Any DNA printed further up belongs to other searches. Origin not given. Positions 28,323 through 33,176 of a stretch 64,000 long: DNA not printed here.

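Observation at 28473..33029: Giant AMP-ligase / 750-aa unknown / GNAT fusion protein (top candidate for an undescribed system)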

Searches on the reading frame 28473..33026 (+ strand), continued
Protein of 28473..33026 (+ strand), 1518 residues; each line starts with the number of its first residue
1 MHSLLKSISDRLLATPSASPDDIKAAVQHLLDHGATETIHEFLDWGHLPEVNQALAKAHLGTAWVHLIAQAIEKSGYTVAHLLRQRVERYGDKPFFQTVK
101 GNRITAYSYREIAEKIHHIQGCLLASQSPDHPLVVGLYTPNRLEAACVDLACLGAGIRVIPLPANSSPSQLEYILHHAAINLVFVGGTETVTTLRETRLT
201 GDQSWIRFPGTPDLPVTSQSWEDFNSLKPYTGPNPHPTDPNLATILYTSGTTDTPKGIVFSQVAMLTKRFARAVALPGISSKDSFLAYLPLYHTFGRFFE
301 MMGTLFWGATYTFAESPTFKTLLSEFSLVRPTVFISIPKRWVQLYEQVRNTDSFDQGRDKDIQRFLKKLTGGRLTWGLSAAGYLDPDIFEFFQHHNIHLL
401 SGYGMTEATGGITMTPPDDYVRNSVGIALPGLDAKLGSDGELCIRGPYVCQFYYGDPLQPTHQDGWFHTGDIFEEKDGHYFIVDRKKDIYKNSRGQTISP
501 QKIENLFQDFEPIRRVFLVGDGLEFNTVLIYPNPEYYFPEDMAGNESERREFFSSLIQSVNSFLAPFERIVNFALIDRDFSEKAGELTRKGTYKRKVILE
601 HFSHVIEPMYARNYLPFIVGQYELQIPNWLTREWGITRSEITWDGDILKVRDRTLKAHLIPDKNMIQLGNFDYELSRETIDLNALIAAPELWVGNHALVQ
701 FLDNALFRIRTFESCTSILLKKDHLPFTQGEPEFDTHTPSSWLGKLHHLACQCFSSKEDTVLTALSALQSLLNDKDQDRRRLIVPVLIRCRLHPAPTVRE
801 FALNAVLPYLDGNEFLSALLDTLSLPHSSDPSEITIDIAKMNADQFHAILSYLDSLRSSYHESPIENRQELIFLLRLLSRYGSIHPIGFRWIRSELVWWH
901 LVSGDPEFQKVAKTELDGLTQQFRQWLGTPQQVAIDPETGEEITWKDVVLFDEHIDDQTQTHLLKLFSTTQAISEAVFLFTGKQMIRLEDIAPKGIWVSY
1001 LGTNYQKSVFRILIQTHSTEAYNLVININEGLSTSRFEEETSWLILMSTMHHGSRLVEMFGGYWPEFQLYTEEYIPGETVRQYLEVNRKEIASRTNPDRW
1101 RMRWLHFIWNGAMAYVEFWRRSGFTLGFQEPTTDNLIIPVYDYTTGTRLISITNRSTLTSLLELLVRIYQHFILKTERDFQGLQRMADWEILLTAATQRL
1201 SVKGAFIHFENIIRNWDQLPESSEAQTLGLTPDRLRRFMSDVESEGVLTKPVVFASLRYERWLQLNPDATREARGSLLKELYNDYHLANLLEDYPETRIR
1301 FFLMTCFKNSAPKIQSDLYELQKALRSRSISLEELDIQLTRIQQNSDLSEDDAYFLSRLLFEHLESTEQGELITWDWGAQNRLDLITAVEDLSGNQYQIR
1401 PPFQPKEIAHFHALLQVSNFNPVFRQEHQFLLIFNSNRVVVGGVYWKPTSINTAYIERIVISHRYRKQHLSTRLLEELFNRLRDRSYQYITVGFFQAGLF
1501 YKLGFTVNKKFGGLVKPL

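Call 16: find_encoding_contigs(protein=P0114, flank=8000, max_places=2)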
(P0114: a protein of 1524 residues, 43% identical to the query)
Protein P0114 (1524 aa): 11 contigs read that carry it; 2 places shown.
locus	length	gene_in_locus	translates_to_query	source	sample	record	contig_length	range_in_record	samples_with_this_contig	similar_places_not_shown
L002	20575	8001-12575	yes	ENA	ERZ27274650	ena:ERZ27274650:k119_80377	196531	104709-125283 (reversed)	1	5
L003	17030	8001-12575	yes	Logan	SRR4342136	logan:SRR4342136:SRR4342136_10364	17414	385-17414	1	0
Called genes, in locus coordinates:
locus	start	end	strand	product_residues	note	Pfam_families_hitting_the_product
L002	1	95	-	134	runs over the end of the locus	-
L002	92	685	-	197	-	PF16267:DUF4920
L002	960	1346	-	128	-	PF03625:DUF302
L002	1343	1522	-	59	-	-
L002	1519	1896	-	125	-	PF00581:Rhodanese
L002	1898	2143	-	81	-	-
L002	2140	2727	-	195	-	PF12645:HTH_16 (weak), PF04542:Sigma70_r2, PF08281:Sigma70_r4_2, PF04545:Sigma70_r4 (weak)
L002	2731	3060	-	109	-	PF00085:Thioredoxin, PF13098:Thioredoxin_2 (weak)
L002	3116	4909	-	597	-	PF03600:CitMHS, PF16980:CitMHS_2 (weak), PF02080:TrkA_C, PF00939:Na_sulph_symp, PF03600:CitMHS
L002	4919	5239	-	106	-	-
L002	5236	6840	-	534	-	PF01590:GAF, PF13185:GAF_2, PF01966:HD (weak), PF13487:HD_5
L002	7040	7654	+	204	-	-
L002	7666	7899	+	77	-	-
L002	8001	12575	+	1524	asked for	PF00501:AMP-binding, PF23562:AMP-binding_C_3, PF13673:Acetyltransf_10 (weak)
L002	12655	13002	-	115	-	-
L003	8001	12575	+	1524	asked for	PF00501:AMP-binding, PF23562:AMP-binding_C_3, PF13673:Acetyltransf_10 (weak)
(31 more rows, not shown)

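Call 17: find_encoding_contigs(protein=P0019, flank=8000, max_places=2)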
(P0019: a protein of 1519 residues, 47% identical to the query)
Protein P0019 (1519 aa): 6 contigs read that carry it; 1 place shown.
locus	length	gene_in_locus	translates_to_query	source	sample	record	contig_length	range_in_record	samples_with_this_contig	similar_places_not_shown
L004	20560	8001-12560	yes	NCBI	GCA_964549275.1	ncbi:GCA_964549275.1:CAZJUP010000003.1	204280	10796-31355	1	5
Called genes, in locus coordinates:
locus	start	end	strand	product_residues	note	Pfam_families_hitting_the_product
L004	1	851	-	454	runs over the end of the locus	PF01554:MatE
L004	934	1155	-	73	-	PF06676:DUF1178 (weak), PF09723:Zn_ribbon_8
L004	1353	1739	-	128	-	PF03625:DUF302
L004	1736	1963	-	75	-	PF19628:DUF6132 (weak)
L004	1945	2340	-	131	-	PF00581:Rhodanese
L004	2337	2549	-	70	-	-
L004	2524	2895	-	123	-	-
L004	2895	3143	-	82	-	-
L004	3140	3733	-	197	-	PF07638:Sigma70_ECF, PF12645:HTH_16, PF04542:Sigma70_r2, PF08281:Sigma70_r4_2, PF04545:Sigma70_r4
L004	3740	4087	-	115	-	PF00085:Thioredoxin, PF13098:Thioredoxin_2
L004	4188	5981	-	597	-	PF00939:Na_sulph_symp (weak), PF03600:CitMHS, PF02080:TrkA_C, PF06808:DctM (weak), PF00939:Na_sulph_symp, PF03600:CitMHS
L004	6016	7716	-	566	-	PF01590:GAF, PF13185:GAF_2, PF13492:GAF_3 (faint), PF01966:HD (faint), PF13487:HD_5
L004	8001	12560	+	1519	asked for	PF00501:AMP-binding, PF23562:AMP-binding_C_3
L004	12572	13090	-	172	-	PF04238:DUF420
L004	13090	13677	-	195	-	PF00578:AhpC-TSA (weak), PF02630:SCO1-SenC, PF08534:Redoxin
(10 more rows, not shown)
